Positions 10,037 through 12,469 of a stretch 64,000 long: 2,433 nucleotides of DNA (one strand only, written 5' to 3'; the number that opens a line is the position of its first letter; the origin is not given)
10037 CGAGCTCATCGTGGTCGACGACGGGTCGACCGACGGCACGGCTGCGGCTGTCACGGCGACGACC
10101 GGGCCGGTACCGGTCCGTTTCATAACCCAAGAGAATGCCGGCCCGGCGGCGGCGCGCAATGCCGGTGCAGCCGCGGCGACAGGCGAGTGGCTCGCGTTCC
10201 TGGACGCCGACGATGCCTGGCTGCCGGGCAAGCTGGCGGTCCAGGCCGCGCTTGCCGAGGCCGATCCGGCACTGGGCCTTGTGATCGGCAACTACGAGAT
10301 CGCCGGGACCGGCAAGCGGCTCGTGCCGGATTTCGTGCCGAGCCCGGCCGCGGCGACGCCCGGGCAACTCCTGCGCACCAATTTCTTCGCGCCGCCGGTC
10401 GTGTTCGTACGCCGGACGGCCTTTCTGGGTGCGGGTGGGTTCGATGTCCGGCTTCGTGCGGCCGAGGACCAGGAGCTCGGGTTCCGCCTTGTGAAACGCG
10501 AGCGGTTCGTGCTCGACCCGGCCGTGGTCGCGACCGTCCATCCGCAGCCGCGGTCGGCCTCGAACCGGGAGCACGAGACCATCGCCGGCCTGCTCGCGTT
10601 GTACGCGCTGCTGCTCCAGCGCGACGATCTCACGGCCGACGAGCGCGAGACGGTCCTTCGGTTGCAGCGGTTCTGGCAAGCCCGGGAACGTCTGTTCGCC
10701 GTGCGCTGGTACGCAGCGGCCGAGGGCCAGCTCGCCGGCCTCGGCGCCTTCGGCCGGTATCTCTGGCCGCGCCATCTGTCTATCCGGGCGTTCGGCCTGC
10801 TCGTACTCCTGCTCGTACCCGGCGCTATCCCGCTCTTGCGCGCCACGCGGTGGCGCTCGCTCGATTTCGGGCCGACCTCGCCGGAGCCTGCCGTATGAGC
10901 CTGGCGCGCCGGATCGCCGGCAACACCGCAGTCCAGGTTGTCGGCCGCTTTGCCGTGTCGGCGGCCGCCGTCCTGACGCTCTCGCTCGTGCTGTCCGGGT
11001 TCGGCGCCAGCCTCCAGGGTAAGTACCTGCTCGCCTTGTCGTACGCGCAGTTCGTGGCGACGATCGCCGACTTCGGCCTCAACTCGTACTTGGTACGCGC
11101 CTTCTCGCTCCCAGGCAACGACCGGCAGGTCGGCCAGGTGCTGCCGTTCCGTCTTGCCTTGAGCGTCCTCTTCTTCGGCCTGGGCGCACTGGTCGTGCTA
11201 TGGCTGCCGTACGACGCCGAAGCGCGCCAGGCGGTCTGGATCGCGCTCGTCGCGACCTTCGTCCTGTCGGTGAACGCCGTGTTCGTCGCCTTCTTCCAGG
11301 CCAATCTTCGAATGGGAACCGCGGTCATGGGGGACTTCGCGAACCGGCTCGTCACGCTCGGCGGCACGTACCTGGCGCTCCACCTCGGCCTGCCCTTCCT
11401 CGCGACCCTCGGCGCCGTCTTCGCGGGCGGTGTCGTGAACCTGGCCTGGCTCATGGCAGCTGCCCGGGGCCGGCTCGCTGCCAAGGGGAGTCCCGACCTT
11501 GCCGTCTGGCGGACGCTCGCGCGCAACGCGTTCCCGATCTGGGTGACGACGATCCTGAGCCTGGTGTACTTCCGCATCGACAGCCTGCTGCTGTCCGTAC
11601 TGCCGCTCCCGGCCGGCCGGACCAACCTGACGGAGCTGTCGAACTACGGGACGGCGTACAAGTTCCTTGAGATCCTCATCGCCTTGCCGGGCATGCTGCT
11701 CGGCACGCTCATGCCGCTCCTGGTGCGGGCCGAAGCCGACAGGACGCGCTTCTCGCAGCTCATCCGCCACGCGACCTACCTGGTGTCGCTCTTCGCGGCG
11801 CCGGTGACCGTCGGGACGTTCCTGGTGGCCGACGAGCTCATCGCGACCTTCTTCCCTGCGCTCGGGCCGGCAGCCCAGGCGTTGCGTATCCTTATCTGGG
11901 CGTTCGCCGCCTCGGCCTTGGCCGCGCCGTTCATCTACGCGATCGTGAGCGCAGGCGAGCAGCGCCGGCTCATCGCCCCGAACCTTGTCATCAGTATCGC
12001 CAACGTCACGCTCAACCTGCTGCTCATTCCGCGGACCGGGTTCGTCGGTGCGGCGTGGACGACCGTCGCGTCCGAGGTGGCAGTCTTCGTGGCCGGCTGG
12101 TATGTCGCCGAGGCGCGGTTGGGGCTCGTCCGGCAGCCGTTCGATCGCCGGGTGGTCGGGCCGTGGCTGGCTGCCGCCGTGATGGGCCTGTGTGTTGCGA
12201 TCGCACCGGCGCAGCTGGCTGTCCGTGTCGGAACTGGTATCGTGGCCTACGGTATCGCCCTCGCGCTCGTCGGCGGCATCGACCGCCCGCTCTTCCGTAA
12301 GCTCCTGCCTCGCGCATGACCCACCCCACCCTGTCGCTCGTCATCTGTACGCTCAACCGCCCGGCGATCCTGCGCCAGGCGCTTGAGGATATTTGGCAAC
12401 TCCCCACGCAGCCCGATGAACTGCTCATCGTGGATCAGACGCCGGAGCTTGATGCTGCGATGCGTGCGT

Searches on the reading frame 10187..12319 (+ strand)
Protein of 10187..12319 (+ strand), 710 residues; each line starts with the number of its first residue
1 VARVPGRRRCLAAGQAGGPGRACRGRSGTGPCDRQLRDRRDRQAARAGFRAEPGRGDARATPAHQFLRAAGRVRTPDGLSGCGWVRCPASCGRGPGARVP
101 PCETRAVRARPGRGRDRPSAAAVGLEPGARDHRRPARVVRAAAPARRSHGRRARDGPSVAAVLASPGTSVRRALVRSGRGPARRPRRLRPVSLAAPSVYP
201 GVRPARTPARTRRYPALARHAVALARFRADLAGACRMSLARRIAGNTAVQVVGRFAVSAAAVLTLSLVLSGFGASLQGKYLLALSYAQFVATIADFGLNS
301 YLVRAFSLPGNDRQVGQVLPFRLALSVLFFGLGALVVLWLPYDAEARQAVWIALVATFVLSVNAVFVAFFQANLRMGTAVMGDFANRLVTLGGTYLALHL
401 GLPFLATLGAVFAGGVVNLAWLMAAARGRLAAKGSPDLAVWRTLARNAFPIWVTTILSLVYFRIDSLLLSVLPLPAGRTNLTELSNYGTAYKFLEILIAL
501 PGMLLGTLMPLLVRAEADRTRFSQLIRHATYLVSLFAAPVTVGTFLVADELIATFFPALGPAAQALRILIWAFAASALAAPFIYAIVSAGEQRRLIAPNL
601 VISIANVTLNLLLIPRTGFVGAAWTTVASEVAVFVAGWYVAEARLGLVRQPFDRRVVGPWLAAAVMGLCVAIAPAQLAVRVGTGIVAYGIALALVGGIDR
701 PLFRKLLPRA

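Call 49: search_protein_families(library=pfam, proteins=[window:10187-12319:+], max_evalue=0.00001)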
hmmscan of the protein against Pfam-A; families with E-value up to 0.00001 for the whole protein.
window:10187-12319:+ (710 aa): 2 families
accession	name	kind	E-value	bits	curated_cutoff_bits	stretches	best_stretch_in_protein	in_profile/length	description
PF01943.22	Polysacc_synt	-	9.2e-11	42.1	28.2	1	248-514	6-272/274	Polysaccharide biosynthesis protein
PF13440.11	Polysacc_synt_3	-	4.2e-07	29.9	23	1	282-556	16-284/293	Polysaccharide biosynthesis protein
